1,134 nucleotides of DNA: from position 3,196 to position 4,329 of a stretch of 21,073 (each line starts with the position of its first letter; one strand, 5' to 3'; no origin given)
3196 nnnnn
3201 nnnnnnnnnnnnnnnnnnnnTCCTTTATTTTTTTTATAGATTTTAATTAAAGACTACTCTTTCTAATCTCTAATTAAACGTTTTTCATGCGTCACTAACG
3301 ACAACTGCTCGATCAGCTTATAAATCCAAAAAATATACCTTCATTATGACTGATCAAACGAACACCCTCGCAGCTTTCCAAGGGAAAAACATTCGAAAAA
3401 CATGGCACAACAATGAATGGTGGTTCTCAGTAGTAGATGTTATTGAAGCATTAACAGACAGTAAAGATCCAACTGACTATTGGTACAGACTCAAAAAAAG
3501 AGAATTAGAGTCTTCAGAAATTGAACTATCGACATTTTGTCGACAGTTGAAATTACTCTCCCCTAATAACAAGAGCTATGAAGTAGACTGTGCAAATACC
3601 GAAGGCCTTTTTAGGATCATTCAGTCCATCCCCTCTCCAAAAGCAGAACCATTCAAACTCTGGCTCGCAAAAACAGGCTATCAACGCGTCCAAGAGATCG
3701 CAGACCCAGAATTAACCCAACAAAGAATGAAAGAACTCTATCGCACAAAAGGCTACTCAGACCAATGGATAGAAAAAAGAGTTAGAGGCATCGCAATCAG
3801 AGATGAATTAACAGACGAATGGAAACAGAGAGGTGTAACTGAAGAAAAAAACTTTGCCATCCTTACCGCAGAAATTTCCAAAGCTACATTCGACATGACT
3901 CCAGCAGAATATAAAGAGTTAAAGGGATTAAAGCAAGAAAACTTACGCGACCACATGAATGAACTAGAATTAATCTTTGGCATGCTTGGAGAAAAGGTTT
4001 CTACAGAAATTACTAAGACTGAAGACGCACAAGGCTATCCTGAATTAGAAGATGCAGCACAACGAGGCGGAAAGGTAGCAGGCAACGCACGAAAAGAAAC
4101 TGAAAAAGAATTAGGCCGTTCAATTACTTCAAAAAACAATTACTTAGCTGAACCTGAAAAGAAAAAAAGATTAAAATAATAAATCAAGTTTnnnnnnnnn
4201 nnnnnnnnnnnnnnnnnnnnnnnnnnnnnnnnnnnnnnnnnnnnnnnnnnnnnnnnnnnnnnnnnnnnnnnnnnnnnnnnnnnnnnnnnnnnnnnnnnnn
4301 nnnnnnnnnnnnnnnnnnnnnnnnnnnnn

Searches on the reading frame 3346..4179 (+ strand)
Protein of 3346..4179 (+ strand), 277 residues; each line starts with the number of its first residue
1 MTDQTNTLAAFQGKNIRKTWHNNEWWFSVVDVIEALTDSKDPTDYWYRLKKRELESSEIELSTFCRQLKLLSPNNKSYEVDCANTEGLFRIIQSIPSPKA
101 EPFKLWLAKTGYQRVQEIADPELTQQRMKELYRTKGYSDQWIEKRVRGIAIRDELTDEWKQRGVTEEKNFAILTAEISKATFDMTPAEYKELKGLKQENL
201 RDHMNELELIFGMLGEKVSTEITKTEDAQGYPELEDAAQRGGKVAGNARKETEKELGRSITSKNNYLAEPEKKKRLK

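Call 70: search_protein_families(library=pfam, proteins=[window:3346-4179:+], max_evalue=0.001)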
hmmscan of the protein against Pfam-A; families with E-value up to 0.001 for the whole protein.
window:3346-4179:+ (277 aa): 1 family
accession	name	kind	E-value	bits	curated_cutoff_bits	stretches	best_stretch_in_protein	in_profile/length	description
PF02498.22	Bro-N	-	1.3e-13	51.8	25.6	1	15-109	1-92/96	BRO family, N-terminal domain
